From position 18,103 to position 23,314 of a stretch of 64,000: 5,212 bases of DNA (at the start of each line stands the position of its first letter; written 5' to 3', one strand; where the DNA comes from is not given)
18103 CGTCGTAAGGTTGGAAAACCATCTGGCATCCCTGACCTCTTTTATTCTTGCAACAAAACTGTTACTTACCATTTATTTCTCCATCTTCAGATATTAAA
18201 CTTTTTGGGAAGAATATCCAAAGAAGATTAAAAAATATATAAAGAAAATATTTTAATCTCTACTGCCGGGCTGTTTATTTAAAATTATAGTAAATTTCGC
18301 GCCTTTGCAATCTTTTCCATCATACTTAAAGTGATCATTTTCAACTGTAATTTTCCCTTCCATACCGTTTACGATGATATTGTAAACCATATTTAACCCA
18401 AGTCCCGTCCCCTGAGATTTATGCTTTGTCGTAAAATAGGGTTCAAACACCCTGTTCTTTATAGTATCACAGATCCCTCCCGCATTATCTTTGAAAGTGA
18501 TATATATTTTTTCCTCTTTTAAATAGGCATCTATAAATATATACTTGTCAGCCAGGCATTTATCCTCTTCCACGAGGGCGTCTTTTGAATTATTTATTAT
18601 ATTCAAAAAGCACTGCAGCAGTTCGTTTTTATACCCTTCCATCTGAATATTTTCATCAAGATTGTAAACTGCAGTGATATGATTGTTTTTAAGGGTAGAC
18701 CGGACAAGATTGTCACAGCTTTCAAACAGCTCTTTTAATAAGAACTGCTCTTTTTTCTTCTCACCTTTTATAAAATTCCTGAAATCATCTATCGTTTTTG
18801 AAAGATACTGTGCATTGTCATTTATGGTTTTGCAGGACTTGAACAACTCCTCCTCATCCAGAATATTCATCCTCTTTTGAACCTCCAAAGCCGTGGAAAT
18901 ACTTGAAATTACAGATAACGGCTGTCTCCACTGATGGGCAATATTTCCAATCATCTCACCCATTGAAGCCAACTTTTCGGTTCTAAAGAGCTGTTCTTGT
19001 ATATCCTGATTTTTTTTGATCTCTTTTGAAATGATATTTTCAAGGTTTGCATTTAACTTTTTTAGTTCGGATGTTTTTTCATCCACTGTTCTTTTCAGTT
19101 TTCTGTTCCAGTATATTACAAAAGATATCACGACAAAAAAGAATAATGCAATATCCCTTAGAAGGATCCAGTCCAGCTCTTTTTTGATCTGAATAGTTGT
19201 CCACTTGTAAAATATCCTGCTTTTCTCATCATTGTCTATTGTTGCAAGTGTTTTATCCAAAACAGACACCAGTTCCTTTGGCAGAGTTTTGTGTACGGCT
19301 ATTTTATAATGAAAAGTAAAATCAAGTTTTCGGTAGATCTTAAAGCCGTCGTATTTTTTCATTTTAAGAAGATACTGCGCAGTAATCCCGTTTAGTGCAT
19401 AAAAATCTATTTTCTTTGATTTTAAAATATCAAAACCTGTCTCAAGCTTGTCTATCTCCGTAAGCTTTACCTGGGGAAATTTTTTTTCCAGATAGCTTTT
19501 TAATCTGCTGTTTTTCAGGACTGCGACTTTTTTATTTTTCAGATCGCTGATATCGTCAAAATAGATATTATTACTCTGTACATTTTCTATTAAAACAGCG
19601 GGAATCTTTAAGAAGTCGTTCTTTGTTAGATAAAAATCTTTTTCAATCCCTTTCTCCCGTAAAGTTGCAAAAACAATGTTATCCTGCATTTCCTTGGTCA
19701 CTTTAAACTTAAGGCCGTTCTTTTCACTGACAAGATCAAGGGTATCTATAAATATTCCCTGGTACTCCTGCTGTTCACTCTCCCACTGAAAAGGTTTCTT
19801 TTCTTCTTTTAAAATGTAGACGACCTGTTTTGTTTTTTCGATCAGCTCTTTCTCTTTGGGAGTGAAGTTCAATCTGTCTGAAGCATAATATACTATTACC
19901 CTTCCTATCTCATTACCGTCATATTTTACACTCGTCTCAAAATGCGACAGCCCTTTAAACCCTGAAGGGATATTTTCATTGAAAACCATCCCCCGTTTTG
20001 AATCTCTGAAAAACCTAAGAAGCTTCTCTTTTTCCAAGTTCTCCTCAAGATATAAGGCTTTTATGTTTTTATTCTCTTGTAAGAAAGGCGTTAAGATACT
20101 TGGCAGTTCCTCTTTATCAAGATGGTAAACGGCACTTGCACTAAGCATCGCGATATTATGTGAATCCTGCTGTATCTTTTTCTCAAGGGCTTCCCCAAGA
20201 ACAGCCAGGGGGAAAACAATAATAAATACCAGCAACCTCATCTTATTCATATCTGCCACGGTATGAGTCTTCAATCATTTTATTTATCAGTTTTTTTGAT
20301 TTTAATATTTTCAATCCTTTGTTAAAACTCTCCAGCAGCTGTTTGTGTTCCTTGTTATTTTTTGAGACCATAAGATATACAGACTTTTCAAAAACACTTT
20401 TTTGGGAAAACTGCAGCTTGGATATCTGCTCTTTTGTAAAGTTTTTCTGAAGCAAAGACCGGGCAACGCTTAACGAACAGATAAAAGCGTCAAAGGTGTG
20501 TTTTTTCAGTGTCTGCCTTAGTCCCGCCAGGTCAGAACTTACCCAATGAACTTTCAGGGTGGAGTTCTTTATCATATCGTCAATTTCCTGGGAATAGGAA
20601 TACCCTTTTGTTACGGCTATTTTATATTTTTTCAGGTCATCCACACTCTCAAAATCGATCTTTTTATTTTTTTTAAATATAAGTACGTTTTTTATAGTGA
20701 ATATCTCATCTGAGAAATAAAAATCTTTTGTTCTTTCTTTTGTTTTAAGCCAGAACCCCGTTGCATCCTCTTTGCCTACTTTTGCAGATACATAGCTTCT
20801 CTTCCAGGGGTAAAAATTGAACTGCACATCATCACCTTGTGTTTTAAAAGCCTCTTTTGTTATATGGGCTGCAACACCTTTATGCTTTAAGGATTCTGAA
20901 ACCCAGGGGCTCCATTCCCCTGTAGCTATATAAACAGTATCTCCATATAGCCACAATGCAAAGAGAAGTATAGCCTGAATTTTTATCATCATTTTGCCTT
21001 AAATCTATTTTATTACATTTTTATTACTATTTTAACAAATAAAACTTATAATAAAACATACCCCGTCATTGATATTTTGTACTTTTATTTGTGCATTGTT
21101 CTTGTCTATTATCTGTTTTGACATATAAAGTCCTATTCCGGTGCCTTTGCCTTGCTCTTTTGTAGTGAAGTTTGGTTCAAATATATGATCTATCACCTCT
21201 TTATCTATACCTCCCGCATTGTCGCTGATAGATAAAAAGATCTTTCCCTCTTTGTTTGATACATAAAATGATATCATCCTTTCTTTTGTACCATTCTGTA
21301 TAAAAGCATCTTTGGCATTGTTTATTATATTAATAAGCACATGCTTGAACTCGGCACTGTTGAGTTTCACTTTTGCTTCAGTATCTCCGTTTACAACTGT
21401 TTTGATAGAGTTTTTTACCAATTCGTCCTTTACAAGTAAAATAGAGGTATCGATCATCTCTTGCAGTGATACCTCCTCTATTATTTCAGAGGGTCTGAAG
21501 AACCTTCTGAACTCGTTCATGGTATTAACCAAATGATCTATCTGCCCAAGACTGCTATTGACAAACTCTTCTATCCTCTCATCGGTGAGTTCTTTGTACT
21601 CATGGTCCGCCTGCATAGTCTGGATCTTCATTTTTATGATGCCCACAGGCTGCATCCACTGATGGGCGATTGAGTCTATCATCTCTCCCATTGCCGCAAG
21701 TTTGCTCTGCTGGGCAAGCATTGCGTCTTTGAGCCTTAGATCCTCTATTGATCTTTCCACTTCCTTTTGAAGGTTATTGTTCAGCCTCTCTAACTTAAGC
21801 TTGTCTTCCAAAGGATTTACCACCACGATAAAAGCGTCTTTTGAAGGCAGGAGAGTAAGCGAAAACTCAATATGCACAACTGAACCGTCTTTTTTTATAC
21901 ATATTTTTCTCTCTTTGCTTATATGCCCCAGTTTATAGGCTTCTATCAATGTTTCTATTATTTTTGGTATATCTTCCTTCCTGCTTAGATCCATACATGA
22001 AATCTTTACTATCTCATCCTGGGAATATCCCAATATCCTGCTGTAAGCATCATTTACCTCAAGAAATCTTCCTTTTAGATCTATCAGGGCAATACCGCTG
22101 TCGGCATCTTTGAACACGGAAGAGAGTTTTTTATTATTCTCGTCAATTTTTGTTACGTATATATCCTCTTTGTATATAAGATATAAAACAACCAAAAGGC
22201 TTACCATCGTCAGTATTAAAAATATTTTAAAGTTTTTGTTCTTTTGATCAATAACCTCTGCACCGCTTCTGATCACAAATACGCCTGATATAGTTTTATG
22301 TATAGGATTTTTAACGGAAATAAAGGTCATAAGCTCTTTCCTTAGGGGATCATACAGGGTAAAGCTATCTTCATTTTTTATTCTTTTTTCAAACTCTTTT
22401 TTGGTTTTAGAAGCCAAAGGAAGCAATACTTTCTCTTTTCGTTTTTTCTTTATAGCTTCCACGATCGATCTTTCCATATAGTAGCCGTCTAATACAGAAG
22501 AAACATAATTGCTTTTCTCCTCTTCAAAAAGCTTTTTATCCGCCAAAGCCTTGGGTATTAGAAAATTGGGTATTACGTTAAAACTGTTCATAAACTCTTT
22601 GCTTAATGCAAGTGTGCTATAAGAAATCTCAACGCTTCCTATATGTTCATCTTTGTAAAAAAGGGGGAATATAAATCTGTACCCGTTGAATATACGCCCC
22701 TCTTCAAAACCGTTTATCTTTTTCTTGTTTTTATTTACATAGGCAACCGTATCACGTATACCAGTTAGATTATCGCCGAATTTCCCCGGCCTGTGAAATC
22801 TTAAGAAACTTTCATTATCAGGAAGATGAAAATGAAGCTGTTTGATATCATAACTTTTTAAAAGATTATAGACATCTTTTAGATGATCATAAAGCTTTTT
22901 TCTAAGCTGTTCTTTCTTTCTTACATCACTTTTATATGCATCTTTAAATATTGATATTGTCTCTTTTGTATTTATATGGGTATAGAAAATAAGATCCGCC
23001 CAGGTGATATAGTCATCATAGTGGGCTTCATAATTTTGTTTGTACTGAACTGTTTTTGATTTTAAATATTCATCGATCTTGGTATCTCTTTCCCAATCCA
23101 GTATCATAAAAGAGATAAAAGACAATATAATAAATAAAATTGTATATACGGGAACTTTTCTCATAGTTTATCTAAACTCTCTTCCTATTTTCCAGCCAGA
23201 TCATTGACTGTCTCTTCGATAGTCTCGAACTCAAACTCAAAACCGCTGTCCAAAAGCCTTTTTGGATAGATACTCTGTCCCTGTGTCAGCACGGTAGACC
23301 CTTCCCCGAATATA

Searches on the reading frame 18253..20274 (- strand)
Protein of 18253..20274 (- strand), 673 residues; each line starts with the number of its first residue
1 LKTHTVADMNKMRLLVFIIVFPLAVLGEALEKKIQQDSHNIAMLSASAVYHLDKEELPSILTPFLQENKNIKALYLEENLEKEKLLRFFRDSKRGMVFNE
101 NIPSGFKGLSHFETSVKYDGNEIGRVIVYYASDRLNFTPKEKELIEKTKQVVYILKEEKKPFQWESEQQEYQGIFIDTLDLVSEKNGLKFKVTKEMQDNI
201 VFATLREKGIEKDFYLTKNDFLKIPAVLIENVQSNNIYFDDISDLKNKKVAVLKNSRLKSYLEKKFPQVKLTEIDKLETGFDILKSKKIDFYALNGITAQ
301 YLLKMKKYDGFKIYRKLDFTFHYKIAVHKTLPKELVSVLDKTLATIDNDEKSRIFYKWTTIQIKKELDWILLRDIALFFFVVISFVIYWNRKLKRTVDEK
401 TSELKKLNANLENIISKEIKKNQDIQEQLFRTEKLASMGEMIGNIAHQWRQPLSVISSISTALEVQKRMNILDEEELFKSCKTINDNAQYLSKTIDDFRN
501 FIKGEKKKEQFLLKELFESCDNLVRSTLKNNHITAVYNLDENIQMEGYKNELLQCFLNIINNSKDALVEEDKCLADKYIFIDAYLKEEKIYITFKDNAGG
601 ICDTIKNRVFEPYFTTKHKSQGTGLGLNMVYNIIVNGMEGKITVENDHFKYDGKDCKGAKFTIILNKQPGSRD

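Call 75: search_protein_families(library=pfam, proteins=[window:18253-20274:-], max_evalue=0.00001)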
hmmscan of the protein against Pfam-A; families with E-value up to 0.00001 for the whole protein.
window:18253-20274:- (673 aa): 2 families
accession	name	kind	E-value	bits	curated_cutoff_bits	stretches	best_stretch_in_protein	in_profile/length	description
PF02518.31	HATPase_c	-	7.9e-13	49.3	26.4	1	550-667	4-109/111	Histidine kinase-, DNA gyrase B-, and HSP90-like ATPase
PF00512.31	HisKA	-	7.7e-07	29.5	26.9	1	438-504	2-63/66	His Kinase A (phospho-acceptor) domain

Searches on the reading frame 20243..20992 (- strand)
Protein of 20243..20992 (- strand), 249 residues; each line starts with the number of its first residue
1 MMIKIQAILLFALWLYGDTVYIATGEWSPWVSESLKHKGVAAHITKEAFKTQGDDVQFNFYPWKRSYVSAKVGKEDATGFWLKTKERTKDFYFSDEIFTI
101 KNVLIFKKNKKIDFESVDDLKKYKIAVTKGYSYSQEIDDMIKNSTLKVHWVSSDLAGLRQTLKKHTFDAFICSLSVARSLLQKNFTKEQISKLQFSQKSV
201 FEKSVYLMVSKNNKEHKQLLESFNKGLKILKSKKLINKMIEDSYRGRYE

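Call 75: search_protein_families(library=pfam, proteins=[window:20243-20992:-], max_evalue=0.00001)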
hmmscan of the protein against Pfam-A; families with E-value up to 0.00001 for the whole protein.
window:20243-20992:- (249 aa): 1 family
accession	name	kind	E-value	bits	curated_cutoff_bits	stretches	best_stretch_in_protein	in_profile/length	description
PF00497.25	SBP_bac_3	-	2e-12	47.4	26.4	1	32-129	16-100/132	Bacterial extracellular solute-binding proteins, family 3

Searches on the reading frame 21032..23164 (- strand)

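Call 75: search_protein_families(library=pfam, proteins=[window:21032-23164:-], max_evalue=0.00001)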
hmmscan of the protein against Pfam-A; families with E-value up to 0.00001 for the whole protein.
window:21032-23164:- (710 aa): 5 families
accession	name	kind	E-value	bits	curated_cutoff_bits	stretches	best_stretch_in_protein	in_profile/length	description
PF02518.31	HATPase_c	-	1.2e-14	55.1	26.4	1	605-706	5-105/111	Histidine kinase-, DNA gyrase B-, and HSP90-like ATPase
PF00989.32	PAS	-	1.2e-10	41.9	22.6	1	347-437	3-94/113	PAS fold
PF13426.13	PAS_9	-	1.3e-10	41.9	27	1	356-442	2-87/103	PAS domain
PF14827.12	dCache_3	-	2.5e-10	40.8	25.7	1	89-205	49-165/239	Double sensory domain of two-component sensor kinase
PF13188.13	PAS_8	-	1.1e-06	28.7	21.8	1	346-385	2-38/65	PAS domain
